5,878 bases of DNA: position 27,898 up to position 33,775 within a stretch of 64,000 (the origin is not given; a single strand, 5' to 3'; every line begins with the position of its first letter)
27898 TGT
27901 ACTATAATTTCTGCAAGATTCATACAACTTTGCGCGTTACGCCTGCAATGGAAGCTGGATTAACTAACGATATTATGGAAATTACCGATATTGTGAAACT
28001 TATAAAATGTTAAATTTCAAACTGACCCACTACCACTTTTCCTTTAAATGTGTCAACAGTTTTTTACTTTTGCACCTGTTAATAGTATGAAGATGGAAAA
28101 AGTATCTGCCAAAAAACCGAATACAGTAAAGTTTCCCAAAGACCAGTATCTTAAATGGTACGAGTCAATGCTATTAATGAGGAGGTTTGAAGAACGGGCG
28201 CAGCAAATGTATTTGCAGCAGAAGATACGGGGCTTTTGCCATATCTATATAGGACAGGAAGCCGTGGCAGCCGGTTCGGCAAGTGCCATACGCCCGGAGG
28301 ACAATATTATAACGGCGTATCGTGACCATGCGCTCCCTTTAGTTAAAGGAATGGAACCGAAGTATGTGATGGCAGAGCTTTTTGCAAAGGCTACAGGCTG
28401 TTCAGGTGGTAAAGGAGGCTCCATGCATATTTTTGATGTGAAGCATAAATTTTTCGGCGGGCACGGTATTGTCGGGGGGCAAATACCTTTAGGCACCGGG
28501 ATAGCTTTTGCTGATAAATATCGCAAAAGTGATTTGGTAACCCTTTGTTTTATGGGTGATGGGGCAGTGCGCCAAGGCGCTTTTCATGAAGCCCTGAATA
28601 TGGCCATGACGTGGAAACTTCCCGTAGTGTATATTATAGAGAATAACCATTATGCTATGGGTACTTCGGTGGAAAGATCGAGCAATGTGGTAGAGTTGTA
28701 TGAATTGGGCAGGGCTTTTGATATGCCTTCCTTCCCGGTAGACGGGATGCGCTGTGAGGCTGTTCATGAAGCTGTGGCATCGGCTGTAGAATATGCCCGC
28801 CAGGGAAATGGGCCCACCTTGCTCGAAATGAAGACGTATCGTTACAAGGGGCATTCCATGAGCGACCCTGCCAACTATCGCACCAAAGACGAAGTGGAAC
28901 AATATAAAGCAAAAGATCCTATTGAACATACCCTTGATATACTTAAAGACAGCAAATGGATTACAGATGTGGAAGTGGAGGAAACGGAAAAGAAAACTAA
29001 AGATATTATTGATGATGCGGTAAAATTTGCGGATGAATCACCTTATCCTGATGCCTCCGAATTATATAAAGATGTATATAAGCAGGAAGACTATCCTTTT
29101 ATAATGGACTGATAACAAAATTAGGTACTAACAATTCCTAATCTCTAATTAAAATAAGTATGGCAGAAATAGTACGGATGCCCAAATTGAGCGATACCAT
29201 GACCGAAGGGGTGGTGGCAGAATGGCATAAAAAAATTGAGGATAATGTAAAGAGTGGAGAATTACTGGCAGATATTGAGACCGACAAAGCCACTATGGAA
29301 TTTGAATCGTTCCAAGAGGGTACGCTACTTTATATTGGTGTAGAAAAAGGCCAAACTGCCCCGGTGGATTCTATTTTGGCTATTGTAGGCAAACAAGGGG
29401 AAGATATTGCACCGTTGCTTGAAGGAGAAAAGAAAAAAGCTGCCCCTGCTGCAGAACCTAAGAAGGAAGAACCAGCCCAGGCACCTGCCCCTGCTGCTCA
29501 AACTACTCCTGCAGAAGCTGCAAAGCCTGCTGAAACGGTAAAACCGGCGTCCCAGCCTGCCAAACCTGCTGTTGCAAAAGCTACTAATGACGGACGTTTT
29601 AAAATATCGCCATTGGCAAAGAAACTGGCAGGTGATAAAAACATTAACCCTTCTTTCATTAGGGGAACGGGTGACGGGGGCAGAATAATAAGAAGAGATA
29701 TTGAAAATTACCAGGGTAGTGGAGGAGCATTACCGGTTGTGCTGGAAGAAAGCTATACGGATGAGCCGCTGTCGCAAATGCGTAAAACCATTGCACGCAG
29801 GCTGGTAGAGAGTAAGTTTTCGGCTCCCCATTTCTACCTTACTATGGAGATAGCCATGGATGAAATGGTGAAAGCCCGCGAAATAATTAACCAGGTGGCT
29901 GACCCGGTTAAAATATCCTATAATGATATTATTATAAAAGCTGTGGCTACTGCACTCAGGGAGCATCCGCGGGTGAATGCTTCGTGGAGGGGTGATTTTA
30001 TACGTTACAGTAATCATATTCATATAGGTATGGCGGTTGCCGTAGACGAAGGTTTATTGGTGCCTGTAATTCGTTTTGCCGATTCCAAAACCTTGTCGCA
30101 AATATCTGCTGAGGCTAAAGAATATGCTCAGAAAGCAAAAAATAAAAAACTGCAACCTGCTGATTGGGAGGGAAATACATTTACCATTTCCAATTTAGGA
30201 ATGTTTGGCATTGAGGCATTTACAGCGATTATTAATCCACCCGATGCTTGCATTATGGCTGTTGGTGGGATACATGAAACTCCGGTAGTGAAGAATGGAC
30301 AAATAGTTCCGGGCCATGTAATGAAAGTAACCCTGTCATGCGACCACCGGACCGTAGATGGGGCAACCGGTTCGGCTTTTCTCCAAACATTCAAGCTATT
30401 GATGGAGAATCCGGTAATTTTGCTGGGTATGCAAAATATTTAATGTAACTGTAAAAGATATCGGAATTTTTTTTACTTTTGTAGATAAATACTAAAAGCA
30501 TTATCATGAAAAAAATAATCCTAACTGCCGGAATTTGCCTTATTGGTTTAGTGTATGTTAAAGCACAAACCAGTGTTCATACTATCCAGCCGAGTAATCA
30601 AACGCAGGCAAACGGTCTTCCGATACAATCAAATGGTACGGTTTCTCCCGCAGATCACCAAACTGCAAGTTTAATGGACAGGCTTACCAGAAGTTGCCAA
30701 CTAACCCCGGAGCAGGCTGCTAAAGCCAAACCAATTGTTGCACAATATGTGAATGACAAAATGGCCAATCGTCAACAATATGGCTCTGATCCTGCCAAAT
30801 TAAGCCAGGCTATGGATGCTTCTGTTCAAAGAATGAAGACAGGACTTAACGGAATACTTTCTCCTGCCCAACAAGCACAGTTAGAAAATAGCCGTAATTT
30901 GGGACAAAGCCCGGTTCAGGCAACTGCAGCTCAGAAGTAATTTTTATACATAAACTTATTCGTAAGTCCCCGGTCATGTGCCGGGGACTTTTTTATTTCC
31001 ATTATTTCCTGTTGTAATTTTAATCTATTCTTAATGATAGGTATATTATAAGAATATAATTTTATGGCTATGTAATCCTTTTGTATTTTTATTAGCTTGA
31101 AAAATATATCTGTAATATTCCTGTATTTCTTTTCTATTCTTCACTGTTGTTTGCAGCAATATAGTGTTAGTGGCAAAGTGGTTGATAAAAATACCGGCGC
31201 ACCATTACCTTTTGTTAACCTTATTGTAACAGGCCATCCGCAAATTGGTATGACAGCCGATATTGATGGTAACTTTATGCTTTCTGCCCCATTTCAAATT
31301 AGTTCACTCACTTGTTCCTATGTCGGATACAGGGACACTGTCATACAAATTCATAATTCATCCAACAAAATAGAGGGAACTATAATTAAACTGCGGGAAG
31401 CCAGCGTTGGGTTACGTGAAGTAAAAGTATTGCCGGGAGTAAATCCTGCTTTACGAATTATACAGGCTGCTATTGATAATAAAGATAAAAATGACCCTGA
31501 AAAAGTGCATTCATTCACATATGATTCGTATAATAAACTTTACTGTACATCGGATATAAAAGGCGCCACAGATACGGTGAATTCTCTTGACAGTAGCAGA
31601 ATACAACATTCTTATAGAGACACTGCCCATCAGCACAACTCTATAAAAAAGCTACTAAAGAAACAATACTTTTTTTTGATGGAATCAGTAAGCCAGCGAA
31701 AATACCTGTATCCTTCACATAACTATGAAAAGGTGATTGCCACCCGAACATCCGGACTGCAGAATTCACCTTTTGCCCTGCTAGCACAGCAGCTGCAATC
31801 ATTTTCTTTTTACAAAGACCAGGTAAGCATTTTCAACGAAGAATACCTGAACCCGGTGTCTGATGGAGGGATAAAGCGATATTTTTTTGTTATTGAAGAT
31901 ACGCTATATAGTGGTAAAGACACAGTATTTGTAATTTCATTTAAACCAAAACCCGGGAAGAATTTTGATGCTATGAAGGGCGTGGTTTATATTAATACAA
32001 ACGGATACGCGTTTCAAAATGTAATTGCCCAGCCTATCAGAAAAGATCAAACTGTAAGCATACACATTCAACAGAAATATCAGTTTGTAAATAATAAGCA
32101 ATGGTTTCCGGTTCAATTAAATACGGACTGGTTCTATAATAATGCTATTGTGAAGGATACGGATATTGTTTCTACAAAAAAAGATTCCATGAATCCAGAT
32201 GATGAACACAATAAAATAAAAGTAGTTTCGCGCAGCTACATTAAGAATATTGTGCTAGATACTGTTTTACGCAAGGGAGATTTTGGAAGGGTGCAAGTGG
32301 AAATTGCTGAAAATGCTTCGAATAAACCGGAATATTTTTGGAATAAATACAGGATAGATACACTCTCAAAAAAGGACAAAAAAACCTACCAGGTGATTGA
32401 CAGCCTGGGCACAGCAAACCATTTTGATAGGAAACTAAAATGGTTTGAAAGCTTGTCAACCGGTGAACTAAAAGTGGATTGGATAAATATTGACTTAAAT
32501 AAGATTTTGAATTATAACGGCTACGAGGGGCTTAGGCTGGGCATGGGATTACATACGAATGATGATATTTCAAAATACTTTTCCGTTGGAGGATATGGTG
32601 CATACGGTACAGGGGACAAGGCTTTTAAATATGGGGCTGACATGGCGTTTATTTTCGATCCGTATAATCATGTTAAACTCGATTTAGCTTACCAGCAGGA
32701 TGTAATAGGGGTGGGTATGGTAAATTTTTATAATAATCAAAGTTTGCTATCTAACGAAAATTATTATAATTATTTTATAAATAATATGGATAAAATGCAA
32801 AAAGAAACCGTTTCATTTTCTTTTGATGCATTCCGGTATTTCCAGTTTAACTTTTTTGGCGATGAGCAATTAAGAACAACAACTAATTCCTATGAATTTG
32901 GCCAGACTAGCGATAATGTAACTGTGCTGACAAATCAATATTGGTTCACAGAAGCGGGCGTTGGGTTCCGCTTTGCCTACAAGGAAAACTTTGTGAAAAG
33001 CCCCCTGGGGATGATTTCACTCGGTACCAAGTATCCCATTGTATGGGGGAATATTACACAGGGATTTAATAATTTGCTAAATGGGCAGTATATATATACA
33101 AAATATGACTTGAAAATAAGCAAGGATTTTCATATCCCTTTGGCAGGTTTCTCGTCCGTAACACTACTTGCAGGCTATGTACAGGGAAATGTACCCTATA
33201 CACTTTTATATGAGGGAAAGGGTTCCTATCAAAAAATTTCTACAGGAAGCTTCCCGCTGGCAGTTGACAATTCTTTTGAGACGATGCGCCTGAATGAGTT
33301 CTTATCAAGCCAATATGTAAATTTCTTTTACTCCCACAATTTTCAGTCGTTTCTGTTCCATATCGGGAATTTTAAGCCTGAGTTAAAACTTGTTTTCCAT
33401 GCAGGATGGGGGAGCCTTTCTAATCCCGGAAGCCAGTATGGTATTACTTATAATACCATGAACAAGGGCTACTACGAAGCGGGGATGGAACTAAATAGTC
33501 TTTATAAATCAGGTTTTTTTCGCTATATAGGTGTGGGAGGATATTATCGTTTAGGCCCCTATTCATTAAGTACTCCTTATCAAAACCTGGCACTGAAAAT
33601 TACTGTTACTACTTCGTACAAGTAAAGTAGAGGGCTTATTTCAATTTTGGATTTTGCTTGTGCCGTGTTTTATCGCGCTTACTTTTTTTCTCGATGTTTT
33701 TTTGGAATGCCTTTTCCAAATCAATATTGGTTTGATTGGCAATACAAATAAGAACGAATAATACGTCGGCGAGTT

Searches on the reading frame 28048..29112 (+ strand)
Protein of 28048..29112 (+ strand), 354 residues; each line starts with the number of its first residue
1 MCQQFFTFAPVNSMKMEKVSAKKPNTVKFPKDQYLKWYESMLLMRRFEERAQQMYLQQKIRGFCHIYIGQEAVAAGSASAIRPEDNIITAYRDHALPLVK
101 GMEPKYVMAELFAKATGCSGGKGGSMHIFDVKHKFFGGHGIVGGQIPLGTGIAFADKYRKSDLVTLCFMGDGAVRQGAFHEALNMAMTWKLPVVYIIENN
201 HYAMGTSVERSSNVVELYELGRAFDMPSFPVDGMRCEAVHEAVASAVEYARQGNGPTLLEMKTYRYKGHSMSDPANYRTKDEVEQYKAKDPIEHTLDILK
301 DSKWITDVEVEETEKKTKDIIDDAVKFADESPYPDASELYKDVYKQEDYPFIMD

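Call 43: search_protein_families(library=pfam, proteins=[window:28048-29112:+], max_evalue=0.0001)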
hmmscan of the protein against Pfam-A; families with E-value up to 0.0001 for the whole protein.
window:28048-29112:+ (354 aa): 3 families
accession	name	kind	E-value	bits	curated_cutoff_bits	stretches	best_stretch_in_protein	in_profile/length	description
PF00676.26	E1_dh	-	1.1e-96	323.8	22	1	40-336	2-299/300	Dehydrogenase E1 component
PF02775.26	TPP_enzyme_C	-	1.2e-07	32.1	21.9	1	132-260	18-150/151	Thiamine pyrophosphate enzyme, C-terminal TPP binding domain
PF13292.11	DXP_synthase_N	-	5.6e-06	26.3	21.2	1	142-213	113-184/274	1-deoxy-D-xylulose-5-phosphate synthase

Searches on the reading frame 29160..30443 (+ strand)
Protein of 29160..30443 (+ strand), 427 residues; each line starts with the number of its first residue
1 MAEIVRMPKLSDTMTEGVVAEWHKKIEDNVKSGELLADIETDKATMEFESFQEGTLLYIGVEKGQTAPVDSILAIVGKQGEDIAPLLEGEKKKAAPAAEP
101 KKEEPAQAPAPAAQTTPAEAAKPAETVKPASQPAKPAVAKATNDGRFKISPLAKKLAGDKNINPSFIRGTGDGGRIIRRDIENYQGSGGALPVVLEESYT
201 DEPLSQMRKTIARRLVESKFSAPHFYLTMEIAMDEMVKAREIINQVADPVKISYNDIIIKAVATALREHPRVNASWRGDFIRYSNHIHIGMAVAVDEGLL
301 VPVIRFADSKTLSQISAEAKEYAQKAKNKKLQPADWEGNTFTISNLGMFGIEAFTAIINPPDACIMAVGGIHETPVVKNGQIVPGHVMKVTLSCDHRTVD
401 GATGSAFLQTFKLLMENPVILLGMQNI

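Call 44: search_protein_families(library=pfam, proteins=[window:29160-30443:+], max_evalue=0.0001)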
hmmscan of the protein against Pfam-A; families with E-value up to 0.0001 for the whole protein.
window:29160-30443:+ (427 aa): 3 families
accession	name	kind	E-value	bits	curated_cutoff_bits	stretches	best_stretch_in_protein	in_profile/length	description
PF00198.28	2-oxoacid_dh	-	7.6e-88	294.3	23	1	197-421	2-230/232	2-oxoacid dehydrogenases acyltransferase (catalytic domain)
PF00364.28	Biotin_lipoyl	-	4e-15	55.8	22.1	1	5-75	3-72/73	Biotin-requiring enzyme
PF02817.22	E3_binding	-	1.5e-11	44.7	23.7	1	148-182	2-36/36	e3 binding domain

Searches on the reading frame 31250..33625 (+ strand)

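Call 44: search_protein_families(library=pfam, proteins=[window:31250-33625:+], max_evalue=0.0001)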
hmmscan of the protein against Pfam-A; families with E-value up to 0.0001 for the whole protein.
window:31250-33625:+ (791 aa): 2 families
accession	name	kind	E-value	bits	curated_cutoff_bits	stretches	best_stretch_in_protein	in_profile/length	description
PF18939.6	DUF5686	-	3e-36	125.6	39.2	1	70-728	1-659/669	Family of unknown function (DUF5686)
PF13715.12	CarbopepD_reg_2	-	1.9e-05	25.1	32.2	1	2-60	29-88/88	CarboxypepD_reg-like domain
